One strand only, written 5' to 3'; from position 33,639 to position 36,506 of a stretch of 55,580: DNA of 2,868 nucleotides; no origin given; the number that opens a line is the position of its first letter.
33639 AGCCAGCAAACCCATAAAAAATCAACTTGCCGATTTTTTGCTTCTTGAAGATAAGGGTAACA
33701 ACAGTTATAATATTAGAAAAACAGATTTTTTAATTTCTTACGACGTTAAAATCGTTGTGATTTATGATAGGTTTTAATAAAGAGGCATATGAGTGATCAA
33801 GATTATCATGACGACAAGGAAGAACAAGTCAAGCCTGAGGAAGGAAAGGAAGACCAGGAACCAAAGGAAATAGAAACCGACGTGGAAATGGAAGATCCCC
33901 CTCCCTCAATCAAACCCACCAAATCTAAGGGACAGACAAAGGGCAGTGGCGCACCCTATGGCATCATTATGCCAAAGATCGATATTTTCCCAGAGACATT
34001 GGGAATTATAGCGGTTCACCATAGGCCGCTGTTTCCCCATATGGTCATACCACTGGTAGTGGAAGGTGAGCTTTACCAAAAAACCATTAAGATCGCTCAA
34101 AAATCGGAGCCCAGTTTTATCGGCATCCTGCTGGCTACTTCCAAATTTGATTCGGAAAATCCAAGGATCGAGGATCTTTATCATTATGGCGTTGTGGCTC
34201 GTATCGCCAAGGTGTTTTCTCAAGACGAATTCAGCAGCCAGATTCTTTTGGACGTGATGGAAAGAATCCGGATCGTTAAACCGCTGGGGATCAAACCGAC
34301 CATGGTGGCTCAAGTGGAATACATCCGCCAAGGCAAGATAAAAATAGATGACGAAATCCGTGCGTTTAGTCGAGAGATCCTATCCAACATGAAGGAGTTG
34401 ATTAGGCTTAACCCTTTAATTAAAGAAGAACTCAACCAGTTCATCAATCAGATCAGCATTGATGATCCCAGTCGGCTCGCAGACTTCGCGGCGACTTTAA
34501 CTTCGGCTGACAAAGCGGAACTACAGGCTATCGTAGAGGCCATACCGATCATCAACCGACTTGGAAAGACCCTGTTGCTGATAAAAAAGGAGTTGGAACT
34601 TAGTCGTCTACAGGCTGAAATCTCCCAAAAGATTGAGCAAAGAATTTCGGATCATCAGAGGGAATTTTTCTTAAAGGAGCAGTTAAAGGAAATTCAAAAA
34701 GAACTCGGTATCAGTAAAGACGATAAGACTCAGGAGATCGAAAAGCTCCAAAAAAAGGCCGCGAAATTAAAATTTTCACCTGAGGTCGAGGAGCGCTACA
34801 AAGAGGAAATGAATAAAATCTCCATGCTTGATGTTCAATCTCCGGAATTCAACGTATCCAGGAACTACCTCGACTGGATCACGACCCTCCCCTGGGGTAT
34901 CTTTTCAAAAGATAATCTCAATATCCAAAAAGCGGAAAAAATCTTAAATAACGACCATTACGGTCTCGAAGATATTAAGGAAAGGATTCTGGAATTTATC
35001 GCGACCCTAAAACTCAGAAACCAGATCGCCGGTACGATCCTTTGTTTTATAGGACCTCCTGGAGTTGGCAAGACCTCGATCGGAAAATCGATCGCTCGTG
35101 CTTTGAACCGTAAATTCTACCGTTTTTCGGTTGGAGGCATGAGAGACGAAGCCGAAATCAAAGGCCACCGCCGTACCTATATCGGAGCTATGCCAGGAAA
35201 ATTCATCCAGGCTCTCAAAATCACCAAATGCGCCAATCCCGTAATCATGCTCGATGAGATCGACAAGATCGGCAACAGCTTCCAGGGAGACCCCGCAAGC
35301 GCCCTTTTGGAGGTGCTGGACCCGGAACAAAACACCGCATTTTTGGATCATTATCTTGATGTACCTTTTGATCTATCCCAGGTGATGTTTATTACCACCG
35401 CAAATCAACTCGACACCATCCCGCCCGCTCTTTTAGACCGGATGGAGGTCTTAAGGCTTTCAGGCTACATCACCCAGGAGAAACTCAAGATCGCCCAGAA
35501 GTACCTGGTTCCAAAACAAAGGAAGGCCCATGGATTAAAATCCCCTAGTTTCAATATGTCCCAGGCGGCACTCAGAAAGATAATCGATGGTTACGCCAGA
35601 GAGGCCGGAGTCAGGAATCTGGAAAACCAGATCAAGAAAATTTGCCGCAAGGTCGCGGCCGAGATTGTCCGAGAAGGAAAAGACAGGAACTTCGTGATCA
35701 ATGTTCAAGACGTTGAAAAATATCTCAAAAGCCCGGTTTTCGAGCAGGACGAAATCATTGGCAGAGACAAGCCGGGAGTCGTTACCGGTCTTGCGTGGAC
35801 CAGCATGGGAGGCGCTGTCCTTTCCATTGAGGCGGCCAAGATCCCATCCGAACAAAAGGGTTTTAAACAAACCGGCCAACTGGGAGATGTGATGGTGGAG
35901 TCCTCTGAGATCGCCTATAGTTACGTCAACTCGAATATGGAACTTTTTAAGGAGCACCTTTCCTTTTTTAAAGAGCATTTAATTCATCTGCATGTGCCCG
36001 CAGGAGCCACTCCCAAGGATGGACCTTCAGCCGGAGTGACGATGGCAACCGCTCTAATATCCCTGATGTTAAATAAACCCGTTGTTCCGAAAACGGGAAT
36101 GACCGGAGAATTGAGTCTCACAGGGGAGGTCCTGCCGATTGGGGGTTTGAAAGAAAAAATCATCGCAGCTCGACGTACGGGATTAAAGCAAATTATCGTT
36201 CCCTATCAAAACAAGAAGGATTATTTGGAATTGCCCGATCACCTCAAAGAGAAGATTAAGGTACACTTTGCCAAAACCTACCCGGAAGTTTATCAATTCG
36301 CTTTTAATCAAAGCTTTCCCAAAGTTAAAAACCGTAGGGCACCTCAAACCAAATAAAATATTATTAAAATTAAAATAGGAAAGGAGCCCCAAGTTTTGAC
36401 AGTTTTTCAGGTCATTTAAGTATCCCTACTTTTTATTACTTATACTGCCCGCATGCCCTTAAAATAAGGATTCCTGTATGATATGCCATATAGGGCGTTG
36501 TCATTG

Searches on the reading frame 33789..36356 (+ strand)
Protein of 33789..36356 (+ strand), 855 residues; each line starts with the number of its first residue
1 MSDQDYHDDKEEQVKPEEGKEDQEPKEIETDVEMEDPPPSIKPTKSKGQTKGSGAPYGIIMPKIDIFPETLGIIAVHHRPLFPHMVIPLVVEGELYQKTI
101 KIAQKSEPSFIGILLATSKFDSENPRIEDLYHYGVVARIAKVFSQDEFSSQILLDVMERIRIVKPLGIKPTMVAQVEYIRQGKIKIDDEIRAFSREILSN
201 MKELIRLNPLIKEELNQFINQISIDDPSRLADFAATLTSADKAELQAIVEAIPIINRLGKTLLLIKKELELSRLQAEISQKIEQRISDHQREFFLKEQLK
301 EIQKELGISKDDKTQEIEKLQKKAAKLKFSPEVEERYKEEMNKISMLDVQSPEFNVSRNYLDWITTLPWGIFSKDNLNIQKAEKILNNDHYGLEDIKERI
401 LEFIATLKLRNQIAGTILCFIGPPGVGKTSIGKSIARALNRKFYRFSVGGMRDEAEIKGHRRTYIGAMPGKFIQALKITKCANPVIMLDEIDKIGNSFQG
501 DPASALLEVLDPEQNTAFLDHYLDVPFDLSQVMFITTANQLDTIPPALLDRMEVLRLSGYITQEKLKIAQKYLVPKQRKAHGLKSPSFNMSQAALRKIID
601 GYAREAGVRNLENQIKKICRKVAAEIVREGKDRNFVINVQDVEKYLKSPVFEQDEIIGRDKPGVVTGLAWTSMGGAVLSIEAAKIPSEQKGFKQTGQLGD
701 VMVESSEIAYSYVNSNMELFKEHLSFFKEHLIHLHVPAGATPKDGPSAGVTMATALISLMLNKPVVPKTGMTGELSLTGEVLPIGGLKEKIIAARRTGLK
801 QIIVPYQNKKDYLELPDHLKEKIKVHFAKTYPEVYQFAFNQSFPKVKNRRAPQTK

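Call 26: search_protein_families(library=pfam, proteins=[window:33789-36356:+], max_evalue=0.001)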
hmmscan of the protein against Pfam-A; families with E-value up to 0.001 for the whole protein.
window:33789-36356:+ (855 aa): 9 families
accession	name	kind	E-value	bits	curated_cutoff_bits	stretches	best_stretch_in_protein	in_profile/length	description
PF05362.19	Lon_C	-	7.5e-75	251.4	21.1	1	637-839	2-203/205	Lon protease (S16) C-terminal proteolytic domain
PF02190.22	LON_substr_bdg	-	1.2e-32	113.9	28.7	1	71-267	2-200/200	ATP-dependent protease La (LON) substrate-binding domain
PF00004.35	AAA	-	5.7e-26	91.9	21.2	1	418-555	1-126/131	ATPase family associated with various cellular activities (AAA)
PF22667.2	Lon_lid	-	2.2e-21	75.7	27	1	579-631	1-53/57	Lon protease AAA+ ATPase lid domain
PF07728.20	AAA_5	-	7.4e-11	42.6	22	1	418-552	2-139/139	AAA domain (dynein-related subfamily)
PF13541.12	ChlI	-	1.5e-08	35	27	1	728-808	41-121/121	Subunit ChlI of Mg-chelatase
PF07724.20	AAA_2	-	4.1e-06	27.4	27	1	419-539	7-124/166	AAA domain (Cdc48 subfamily)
PF05496.18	RuvB_N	-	5.9e-05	23.3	27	1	388-446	7-64/159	Holliday junction DNA helicase RuvB P-loop domain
PF08298.17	AAA_PrkA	-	0.00026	20.6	25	1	385-445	56-116/358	PrkA AAA domain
